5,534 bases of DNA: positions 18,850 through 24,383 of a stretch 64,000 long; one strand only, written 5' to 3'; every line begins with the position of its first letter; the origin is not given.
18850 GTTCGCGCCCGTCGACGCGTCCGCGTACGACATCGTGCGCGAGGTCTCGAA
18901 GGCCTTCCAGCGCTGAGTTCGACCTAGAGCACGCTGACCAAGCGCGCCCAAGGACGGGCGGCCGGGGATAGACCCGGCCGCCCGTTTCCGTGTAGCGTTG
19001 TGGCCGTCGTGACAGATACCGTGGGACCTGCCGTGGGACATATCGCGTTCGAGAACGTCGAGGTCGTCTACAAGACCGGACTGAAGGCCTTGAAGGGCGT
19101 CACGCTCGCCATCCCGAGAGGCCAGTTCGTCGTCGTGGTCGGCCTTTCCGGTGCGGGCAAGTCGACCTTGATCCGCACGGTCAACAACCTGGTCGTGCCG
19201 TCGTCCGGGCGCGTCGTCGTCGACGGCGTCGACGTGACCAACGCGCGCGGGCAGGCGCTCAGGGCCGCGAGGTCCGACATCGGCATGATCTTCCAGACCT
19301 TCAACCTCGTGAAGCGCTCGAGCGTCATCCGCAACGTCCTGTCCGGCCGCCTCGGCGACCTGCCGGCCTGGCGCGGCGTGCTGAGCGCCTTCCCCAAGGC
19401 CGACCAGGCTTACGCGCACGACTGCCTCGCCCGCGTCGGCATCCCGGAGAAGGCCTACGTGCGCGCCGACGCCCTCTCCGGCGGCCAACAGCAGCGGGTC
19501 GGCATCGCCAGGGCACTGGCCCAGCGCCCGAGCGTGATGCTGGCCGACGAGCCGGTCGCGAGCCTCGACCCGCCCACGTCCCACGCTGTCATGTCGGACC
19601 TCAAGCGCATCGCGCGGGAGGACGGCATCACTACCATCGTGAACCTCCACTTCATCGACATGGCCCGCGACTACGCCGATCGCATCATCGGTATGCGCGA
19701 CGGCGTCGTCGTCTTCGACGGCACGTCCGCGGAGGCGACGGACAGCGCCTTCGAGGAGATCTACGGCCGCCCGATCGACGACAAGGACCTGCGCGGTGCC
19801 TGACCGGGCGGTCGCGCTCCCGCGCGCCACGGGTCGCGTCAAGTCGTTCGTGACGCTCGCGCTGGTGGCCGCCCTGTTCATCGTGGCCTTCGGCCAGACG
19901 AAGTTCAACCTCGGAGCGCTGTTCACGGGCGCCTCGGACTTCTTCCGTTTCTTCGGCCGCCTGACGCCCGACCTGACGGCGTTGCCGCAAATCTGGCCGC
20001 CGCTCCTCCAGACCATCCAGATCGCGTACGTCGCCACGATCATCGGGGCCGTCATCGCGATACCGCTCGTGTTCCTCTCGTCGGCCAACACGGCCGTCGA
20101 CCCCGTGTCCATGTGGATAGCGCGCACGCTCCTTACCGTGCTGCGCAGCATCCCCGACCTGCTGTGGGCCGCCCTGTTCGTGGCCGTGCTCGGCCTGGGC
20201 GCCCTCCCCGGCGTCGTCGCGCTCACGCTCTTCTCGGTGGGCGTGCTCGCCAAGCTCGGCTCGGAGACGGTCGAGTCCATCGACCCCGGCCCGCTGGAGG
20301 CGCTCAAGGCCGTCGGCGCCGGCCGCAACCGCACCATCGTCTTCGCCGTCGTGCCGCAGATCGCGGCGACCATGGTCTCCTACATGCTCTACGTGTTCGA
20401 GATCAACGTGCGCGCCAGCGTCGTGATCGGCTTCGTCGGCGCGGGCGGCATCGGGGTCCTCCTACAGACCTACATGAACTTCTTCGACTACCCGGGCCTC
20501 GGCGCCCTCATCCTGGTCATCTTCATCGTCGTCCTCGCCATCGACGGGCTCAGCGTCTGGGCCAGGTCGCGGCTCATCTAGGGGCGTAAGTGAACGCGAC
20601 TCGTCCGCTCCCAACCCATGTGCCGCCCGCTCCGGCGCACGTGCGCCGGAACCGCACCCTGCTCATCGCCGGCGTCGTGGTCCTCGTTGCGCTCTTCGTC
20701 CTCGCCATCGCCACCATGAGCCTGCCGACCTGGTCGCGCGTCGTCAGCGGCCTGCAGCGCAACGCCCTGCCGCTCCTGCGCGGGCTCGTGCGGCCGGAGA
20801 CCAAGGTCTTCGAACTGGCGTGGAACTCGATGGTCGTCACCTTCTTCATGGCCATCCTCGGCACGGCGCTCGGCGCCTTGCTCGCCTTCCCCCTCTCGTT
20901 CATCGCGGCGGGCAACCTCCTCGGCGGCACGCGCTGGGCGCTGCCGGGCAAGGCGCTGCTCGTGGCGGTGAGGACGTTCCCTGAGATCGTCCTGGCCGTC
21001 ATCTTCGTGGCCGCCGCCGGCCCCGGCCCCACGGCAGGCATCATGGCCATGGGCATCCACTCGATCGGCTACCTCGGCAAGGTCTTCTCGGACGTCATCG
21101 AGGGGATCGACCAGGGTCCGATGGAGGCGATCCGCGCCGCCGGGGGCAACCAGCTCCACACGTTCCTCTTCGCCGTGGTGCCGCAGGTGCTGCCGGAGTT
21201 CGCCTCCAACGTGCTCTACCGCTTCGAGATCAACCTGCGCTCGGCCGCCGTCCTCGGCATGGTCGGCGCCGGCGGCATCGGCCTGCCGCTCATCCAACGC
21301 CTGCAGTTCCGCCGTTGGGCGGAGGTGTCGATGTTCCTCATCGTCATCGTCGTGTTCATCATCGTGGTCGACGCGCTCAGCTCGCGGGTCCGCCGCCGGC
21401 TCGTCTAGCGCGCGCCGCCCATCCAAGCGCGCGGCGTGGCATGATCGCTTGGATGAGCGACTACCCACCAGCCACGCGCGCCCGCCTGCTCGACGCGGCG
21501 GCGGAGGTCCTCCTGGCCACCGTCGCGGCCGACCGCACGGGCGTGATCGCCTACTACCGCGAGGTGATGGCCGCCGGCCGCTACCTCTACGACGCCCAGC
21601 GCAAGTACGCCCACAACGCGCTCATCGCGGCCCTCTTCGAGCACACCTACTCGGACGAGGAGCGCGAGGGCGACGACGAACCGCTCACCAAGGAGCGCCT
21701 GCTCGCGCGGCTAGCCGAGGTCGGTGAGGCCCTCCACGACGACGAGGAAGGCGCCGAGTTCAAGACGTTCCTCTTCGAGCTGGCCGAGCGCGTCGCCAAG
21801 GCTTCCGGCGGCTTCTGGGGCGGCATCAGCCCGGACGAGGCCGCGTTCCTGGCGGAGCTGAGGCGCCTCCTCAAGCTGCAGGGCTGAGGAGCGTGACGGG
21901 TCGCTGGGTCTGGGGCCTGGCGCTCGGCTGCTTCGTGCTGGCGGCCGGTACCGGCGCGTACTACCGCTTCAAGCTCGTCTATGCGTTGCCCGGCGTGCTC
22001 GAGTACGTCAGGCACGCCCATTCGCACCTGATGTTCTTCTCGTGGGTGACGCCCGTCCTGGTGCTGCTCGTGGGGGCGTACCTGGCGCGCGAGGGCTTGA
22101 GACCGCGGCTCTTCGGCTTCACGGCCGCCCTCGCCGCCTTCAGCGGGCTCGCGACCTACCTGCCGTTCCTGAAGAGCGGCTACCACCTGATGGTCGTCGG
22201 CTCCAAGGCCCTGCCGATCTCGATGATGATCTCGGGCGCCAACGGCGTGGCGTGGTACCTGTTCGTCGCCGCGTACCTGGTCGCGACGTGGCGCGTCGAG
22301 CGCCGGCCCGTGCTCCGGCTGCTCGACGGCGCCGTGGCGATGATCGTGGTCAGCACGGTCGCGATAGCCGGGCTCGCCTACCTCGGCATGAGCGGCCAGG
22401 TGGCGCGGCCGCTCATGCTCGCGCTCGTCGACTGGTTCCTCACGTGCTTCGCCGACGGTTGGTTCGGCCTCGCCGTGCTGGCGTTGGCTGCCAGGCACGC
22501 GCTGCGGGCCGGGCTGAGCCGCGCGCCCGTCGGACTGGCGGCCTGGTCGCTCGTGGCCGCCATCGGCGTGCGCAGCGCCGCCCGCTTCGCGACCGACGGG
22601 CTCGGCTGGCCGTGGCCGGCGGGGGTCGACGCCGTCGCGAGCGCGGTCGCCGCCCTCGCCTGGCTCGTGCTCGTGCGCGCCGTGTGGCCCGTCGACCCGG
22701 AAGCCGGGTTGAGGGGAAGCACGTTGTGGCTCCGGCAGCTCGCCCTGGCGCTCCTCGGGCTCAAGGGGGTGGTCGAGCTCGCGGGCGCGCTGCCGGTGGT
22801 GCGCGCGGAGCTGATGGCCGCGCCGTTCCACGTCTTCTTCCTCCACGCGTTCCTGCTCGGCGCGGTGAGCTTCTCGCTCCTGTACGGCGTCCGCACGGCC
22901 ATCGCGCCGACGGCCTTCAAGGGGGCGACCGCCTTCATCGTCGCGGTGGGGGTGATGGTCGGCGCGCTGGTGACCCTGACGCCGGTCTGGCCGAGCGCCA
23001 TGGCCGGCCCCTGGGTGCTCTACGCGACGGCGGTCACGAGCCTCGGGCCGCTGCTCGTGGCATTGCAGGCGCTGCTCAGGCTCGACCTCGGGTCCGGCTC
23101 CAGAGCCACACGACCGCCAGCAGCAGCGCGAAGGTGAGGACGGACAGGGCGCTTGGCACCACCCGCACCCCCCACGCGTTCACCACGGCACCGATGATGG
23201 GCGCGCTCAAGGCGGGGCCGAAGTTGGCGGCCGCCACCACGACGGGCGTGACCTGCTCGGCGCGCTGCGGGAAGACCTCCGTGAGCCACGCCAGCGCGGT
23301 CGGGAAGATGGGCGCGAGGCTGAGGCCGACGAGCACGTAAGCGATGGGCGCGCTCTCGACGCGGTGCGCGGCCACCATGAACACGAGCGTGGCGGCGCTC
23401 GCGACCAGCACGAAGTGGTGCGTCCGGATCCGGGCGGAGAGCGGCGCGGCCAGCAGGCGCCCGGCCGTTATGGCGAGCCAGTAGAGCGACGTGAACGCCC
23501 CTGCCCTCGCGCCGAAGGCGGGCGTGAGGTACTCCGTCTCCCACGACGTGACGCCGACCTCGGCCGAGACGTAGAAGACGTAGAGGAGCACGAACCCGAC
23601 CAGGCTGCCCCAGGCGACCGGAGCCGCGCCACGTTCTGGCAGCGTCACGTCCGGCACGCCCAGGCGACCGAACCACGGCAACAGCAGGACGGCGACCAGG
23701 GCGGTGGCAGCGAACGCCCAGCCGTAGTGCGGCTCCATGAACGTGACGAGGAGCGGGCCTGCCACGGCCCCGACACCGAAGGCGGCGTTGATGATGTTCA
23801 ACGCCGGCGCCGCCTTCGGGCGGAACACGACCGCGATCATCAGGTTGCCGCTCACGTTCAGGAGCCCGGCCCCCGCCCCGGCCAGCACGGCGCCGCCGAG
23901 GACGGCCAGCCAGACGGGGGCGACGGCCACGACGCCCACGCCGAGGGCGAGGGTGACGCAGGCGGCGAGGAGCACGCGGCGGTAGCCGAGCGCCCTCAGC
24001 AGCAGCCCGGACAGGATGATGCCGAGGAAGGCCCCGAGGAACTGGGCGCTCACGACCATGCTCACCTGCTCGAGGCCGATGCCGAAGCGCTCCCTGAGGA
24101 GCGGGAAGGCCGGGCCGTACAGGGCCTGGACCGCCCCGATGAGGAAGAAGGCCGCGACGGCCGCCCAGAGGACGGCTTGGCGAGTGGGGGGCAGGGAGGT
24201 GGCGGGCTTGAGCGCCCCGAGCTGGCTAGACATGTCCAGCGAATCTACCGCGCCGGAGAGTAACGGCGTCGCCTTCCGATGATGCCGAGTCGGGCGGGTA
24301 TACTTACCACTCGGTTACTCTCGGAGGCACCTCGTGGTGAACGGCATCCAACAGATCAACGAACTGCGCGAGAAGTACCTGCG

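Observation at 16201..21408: Candidate cysteate / amino-sulfonate(-phosphonate) uptake and desulfonation cassette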

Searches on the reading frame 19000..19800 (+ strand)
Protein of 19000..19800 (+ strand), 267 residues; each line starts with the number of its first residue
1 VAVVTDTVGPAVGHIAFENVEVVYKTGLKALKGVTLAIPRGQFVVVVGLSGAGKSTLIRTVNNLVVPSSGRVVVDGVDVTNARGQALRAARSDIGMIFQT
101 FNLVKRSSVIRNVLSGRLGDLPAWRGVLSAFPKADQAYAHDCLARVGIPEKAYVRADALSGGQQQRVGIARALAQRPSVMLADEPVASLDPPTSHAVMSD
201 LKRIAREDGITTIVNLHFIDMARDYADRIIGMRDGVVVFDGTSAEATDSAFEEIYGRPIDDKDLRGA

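Call 6: search_protein_families(library=pfam, proteins=[window:19000-19800:+])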
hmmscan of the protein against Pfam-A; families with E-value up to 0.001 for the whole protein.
window:19000-19800:+ (267 aa): 5 families
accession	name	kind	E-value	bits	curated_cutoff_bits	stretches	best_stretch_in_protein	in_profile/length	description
PF00005.33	ABC_tran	-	4.3e-32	112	25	1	31-187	1-137/137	ABC transporter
PF13191.12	AAA_16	-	2.2e-05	25.5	32.6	1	38-80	21-63/167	AAA ATPase domain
PF13555.12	AAA_29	-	0.00018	21.6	27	1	34-69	15-50/61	P-loop containing region of AAA domain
PF13401.12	AAA_22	-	0.00023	21.9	27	1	42-83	6-45/130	AAA domain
PF13304.12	AAA_21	-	0.00065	20.3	27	0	43-64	1-22/304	AAA domain, putative AbiEii toxin, Type IV TA system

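Call 7: search_protein_families(library=ncbifam, proteins=[window:19000-19800:+])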
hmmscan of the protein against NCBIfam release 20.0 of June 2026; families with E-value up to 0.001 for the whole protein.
window:19000-19800:+ (267 aa): 187 families (the best 25 are shown)
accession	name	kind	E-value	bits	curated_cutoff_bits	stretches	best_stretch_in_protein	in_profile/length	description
TIGR02315.1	ABC_phnC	equivalog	5.9e-99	330.4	266.1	1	15-256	2-243/243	phosphonate ABC transporter ATP-binding protein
NF007438.0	PRK09984.1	equivalog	2.1e-60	204.1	365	1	28-255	17-249/262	phosphonate ABC transporter ATP-binding protein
NF007027.0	PRK09493.1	equivalog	6.8e-48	163.1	379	1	15-246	2-223/240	glutamine ABC transporter ATP-binding protein GlnQ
TIGR02314.1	ABC_MetN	equivalog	7.3e-48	163.3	499.7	1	18-245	5-227/343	methionine ABC transporter ATP-binding protein MetN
TIGR02673.1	FtsE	equivalog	9.7e-48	162.7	264.85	1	15-235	2-213/214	cell division ATP-binding protein FtsE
TIGR01186.1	proV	subfamily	2.5e-44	151.9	326.6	1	26-248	3-219/363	betaine/proline/choline family ABC transporter ATP-binding protein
TIGR04521.1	ECF_ATPase_2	equivalog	7.9e-44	149.8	330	1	15-246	1-232/279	energy-coupling factor transporter ATPase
NF008428.0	PRK11264.1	equivalog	3.2e-43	147.8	406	1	26-243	14-228/250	L-cystine ABC transporter ATP-binding protein TcyN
NF008338.0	PRK11124.1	equivalog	1.8e-40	138.9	369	1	15-247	3-229/242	arginine ABC transporter ATP-binding protein ArtP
TIGR02982.1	heterocyst_DevA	subfamily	2.9e-40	138.2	295.8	1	29-237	19-219/220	ABC exporter ATP-binding subunit, DevA family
TIGR04520.1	ECF_ATPase_1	equivalog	2.3e-39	135.4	315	2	140-246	118-223/269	energy-coupling factor transporter ATPase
TIGR03005.1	ectoine_ehuA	equivalog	5.1e-38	130.7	345.4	1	20-245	6-233/252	ectoine/hydroxyectoine ABC transporter ATP-binding protein EhuA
NF038007.1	ABC_ATP_DarD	equivalog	5.8e-38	130.5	375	1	18-236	5-217/218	darobactin export ABC transporter ATP-binding protein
TIGR00972.1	3a0107s01c2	equivalog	1.1e-37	129.7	343.2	1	15-245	2-229/248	phosphate ABC transporter ATP-binding protein PstB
NF007826.0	PRK10535.1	equivalog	3.6e-37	128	966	1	19-248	9-232/648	macrolide ABC transporter ATP-binding protein/permease MacB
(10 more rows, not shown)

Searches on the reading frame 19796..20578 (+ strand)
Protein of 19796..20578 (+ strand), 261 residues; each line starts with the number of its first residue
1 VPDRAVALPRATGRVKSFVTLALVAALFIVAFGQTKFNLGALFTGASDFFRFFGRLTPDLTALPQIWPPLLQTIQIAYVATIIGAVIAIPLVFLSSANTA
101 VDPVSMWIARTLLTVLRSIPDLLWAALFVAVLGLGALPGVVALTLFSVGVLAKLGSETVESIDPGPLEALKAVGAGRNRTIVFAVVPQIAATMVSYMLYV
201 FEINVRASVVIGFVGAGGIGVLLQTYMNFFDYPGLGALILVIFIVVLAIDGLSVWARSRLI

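Call 6: search_protein_families(library=pfam, proteins=[window:19796-20578:+])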
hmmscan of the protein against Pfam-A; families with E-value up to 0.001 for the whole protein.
window:19796-20578:+ (261 aa): 1 family
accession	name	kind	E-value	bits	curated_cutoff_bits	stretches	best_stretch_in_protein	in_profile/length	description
PF00528.27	BPD_transp_1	-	1.2e-16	61.5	26.4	1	107-249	18-171/184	Binding-protein-dependent transport system inner membrane component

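Call 7: search_protein_families(library=ncbifam, proteins=[window:19796-20578:+])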
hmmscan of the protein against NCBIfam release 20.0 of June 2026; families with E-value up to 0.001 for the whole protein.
window:19796-20578:+ (261 aa): 3 families
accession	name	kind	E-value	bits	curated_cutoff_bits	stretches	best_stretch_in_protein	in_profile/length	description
TIGR01097.1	PhnE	equivalog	4.3e-81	272.1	216.7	1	14-260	4-251/252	phosphonate ABC transporter, permease protein PhnE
TIGR03416.1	ABC_choXWV_perm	equivalog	1e-07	31.8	363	1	65-246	83-262/267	choline ABC transporter permease subunit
NF008337.0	PRK11123.1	equivalog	0.00066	19.2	277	0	72-125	13-63/238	arginine ABC transporter permease ArtQ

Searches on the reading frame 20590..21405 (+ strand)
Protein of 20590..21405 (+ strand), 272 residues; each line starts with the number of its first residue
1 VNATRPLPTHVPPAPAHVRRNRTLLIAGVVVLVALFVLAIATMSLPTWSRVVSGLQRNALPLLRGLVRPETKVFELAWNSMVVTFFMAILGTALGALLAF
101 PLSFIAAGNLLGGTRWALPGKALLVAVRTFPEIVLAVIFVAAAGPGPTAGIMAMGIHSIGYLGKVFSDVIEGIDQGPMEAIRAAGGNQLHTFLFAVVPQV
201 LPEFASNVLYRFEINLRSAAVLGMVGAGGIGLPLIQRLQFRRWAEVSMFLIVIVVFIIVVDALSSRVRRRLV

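Call 6: search_protein_families(library=pfam, proteins=[window:20590-21405:+])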
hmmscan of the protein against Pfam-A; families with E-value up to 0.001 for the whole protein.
window:20590-21405:+ (272 aa): 1 family
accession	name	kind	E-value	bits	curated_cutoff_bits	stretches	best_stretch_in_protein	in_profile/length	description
PF00528.27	BPD_transp_1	-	6e-16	59.1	26.4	1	100-271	2-182/184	Binding-protein-dependent transport system inner membrane component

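Call 7: search_protein_families(library=ncbifam, proteins=[window:20590-21405:+])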
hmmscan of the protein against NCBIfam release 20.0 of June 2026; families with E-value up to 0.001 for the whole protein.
window:20590-21405:+ (272 aa): 4 families
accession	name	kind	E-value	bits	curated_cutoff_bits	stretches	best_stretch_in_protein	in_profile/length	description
TIGR01097.1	PhnE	equivalog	4.4e-79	265.5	216.7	1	20-271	2-251/252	phosphonate ABC transporter, permease protein PhnE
NF011691.0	PRK15111.1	equivalog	5.7e-05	22.8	379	1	87-228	101-240/296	putrescine export ABC transporter permease SapC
TIGR03003.1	ectoine_ehuD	equivalog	0.00017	21.5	205.2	1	145-270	84-211/212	ectoine/hydroxyectoine ABC transporter permease subunit EhuD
NF008049.0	PRK10782.1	subfamily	0.00021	21.1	212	1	77-265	13-208/217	methionine ABC transporter permease MetI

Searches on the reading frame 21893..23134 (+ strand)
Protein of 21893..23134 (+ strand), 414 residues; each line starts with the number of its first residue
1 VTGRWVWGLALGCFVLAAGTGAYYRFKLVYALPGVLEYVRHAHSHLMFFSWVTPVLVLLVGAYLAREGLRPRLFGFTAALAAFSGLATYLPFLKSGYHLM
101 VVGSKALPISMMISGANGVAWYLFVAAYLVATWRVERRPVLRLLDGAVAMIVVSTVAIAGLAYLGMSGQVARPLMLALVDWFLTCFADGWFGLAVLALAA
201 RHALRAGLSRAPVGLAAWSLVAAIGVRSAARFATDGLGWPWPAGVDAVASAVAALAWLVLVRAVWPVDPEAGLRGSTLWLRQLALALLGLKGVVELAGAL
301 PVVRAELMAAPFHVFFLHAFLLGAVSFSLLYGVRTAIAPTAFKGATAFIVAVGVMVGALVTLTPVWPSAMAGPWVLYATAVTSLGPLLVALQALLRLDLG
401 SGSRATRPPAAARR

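Call 6: search_protein_families(library=pfam, proteins=[window:21893-23134:+])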
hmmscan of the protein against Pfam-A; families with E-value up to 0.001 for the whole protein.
window:21893-23134:+ (414 aa): 0 families

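Call 7: search_protein_families(library=ncbifam, proteins=[window:21893-23134:+])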
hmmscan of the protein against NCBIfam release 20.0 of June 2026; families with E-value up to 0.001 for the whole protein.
window:21893-23134:+ (414 aa): 0 families

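Call 45: search_protein_families(library=pfam, proteins=[window:21893-23134:+], max_evalue=10)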
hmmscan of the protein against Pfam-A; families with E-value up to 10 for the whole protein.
window:21893-23134:+ (414 aa): 1 family
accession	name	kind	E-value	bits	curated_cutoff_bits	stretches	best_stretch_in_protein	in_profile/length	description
PF03137.26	OATP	-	0.098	11.4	25.8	1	52-97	47-92/545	Organic Anion Transporter Polypeptide (OATP) family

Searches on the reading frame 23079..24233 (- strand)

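Call 76: search_protein_families(library=ncbifam, proteins=[window:23079-24233:-], max_evalue=1e-10)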
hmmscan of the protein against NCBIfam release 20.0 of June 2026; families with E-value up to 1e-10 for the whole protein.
window:23079-24233:- (385 aa): 1 family
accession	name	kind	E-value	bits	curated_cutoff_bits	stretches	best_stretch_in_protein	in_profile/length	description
NF002982.0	PRK03699.1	equivalog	1e-13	51.2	221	1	18-377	6-380/395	MFS transporter TsgA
